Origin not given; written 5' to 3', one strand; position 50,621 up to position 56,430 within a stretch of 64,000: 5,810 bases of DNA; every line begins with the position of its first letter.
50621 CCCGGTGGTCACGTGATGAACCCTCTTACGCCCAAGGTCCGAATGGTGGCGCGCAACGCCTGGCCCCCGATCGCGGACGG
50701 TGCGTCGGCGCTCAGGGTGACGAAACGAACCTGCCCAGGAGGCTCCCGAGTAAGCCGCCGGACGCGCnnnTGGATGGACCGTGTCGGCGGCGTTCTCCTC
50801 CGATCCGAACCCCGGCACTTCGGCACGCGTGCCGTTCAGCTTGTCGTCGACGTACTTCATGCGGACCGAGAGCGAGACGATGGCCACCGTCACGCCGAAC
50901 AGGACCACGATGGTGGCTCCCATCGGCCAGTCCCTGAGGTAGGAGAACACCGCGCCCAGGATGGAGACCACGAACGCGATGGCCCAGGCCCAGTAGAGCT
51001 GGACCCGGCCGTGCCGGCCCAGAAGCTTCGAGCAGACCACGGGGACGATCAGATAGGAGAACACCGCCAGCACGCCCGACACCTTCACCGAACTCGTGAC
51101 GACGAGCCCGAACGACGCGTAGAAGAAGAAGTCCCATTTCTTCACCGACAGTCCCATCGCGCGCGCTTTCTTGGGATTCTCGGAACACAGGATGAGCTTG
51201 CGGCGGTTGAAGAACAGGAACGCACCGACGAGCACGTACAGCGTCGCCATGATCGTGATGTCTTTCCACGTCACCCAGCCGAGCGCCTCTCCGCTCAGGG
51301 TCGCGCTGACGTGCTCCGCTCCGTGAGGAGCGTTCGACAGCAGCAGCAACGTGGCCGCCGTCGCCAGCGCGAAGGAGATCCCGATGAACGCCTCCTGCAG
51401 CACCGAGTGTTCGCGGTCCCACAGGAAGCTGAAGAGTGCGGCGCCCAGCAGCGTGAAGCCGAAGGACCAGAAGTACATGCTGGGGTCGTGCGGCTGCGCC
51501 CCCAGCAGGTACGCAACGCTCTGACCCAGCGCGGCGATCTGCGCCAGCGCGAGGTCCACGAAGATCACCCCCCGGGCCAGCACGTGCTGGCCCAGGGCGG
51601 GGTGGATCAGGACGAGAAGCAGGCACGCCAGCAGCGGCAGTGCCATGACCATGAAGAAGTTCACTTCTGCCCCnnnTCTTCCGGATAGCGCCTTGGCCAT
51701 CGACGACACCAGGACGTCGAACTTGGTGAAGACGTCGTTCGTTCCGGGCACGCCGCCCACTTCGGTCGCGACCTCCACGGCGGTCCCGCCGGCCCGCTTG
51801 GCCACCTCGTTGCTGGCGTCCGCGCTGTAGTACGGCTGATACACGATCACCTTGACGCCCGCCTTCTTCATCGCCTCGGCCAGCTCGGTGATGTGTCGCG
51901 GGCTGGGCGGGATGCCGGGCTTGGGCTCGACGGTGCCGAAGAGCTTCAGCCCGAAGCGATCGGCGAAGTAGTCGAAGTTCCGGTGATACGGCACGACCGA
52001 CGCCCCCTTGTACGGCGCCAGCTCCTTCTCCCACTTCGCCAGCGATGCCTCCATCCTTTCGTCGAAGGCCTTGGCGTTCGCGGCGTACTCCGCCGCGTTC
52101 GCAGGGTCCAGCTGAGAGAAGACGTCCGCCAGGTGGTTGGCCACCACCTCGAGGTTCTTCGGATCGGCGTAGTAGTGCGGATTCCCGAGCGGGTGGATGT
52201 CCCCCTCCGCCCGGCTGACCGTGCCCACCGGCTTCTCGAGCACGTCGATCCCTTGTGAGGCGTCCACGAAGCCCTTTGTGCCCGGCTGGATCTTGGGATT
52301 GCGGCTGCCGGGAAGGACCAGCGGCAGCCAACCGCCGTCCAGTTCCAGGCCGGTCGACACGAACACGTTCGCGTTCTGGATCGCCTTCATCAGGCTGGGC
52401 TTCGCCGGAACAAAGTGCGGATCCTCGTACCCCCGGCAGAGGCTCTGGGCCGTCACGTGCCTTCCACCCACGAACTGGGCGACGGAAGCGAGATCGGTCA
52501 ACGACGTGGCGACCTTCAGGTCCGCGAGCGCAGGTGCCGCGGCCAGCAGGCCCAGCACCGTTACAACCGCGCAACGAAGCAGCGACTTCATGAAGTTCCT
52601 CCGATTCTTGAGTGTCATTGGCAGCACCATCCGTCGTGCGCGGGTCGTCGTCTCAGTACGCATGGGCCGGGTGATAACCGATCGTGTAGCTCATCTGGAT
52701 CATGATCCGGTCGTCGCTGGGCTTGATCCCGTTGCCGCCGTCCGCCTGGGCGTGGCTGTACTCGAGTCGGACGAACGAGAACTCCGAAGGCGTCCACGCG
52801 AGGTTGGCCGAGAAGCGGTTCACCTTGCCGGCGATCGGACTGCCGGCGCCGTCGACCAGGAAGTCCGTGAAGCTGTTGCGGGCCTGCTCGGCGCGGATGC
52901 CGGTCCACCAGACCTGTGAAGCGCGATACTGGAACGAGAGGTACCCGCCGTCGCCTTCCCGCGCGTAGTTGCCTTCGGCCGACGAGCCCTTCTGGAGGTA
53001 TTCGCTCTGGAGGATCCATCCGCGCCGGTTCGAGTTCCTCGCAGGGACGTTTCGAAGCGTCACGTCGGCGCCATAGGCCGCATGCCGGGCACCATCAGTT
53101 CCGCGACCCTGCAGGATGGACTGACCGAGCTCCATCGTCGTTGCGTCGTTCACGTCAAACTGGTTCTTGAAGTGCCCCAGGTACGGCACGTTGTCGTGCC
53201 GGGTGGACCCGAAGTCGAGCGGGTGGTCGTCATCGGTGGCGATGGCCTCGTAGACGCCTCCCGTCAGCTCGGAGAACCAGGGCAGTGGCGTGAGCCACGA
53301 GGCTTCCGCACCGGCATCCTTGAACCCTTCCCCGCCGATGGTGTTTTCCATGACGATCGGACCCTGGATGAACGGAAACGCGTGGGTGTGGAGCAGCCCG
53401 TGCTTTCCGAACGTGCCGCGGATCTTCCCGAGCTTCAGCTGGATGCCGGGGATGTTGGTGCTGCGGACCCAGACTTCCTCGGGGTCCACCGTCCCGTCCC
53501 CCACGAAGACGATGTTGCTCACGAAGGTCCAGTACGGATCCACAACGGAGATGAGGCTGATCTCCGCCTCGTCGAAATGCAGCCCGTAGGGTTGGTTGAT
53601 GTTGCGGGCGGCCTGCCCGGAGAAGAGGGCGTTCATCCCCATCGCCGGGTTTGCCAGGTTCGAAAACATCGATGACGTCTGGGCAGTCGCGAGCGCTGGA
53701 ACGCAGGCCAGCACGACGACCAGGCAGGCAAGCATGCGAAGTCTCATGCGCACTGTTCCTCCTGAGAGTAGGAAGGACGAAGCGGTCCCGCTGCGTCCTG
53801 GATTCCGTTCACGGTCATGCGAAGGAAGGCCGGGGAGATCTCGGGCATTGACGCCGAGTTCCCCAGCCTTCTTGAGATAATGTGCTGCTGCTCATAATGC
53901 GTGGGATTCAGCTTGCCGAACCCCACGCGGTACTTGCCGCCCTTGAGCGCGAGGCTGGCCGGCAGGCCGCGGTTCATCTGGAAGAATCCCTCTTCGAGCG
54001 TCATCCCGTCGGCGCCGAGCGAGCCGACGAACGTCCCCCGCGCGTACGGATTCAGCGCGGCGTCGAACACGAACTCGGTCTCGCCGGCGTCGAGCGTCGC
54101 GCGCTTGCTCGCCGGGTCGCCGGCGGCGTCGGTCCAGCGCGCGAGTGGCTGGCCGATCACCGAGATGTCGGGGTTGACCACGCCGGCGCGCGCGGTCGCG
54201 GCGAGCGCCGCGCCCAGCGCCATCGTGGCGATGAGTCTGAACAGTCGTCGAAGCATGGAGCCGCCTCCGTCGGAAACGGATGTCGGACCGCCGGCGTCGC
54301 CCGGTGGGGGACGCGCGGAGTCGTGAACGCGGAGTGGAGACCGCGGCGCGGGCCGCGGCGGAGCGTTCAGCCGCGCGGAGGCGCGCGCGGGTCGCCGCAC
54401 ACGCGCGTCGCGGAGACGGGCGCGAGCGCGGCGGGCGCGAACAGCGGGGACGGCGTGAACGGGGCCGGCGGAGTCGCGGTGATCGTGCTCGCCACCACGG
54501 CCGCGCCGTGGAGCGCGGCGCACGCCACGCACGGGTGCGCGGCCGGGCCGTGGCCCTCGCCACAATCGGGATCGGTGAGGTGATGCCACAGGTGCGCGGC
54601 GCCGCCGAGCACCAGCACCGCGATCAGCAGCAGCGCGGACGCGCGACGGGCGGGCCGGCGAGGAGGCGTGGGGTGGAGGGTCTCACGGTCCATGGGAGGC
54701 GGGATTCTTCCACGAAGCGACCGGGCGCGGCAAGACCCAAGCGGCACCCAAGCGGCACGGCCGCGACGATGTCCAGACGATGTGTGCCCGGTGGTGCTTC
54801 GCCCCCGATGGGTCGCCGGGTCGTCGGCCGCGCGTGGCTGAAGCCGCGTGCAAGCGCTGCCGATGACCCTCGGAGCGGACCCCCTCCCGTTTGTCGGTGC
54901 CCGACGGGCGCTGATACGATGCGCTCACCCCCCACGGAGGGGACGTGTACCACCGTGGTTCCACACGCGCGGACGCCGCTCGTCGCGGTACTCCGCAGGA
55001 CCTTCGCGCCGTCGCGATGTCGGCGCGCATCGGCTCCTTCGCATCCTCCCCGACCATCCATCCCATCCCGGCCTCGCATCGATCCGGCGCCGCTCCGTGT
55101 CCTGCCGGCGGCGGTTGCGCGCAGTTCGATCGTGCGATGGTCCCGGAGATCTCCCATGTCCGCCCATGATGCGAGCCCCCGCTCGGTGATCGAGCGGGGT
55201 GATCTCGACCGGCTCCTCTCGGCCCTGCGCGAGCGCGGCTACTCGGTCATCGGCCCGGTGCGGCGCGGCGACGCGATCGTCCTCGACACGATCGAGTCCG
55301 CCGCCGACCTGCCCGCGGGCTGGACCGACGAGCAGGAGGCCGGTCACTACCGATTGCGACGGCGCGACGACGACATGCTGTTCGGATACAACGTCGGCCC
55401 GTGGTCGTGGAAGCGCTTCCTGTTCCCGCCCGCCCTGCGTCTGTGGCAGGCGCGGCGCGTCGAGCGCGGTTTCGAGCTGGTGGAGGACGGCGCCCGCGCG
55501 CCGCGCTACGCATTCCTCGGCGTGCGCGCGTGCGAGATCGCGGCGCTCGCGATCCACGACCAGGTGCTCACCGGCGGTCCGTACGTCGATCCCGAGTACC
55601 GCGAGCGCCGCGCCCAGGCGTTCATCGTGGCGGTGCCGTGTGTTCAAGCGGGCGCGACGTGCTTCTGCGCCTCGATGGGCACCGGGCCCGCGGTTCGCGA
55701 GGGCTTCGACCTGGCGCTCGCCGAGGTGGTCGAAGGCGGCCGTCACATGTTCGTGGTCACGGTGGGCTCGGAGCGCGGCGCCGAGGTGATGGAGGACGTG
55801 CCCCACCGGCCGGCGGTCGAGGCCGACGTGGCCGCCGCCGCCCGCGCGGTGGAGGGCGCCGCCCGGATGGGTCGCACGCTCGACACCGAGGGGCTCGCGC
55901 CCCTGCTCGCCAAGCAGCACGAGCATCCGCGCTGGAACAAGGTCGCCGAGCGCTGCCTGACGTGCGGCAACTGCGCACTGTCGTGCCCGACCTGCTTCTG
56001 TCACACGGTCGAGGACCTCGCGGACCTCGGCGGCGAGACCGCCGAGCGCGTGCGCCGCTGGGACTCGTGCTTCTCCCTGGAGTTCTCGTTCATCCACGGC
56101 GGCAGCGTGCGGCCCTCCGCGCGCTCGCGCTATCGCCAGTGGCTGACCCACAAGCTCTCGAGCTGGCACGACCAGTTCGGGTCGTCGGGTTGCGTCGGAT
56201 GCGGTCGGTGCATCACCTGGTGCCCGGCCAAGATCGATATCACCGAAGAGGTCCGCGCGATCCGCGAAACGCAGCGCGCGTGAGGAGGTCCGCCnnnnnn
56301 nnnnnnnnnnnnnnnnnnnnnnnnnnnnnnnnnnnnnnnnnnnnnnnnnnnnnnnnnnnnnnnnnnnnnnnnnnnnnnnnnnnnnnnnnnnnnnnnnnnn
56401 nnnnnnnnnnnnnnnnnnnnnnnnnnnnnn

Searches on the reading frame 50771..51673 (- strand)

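Call 13: search_protein_families(library=pfam, proteins=[window:50771-51673:-], max_evalue=0.00001)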
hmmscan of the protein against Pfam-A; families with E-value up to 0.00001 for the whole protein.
window:50771-51673:- (301 aa): 2 families
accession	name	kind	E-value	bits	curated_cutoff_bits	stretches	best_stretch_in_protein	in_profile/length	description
PF00950.22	ABC-3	-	5.6e-28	98.6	20.1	1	10-267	5-254/258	ABC 3 transport family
PF01032.23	FecCD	-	2.7e-13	50.1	26.5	1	44-256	80-298/311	FecCD transport family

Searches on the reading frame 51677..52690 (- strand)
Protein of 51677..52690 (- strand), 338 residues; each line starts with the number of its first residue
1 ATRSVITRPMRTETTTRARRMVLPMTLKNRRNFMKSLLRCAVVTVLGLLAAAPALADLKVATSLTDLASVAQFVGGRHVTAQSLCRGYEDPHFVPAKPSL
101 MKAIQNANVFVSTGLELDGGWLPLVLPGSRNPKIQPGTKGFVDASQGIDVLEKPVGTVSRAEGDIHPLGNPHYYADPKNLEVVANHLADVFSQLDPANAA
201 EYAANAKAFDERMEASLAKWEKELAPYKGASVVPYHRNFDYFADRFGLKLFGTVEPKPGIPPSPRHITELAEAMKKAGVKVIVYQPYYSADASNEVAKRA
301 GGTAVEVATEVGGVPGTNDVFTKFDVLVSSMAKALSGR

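Call 13: search_protein_families(library=pfam, proteins=[window:51677-52690:-], max_evalue=0.00001)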
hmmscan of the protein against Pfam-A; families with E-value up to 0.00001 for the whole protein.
window:51677-52690:- (338 aa): 1 family
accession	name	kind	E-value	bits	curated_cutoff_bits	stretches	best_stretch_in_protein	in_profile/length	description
PF01297.22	ZnuA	-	2.8e-48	165.1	29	1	60-311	1-239/263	Zinc-uptake complex component A periplasmic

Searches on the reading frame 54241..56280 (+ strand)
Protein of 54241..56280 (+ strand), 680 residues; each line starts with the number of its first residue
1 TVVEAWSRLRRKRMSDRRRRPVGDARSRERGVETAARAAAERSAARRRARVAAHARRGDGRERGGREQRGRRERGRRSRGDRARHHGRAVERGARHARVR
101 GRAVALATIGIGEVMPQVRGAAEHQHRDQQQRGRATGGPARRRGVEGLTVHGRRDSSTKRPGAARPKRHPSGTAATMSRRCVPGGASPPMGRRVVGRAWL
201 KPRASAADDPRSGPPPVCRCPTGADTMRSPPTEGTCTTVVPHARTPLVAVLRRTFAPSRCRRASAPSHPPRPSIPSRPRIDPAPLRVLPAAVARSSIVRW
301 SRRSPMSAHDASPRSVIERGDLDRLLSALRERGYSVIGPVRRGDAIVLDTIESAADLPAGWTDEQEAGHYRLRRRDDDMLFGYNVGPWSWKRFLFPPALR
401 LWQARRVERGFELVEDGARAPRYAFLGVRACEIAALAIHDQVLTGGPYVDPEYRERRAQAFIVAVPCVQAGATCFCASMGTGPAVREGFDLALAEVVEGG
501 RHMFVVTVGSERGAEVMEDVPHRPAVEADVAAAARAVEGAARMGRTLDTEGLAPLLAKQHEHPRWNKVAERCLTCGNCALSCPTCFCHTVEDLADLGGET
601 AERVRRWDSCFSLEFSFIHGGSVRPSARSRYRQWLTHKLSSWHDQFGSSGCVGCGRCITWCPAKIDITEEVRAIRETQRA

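Call 13: search_protein_families(library=pfam, proteins=[window:54241-56280:+], max_evalue=0.00001)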
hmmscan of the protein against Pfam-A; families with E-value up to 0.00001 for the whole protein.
window:54241-56280:+ (680 aa): 4 families
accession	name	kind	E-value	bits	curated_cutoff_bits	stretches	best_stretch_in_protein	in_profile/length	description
PF17179.9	Fer4_22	-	2.6e-32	111.9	27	1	571-665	1-95/95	4Fe-4S dicluster domain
PF13534.11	Fer4_17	-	4.2e-07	30.9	22.2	0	558-584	32-58/61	4Fe-4S dicluster domain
PF13237.11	Fer4_10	-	2.7e-06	27.6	25.5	0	648-671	6-32/53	4Fe-4S dicluster domain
PF13746.11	Fer4_18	-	4.1e-06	27.4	27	0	635-669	45-79/114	4Fe-4S dicluster domain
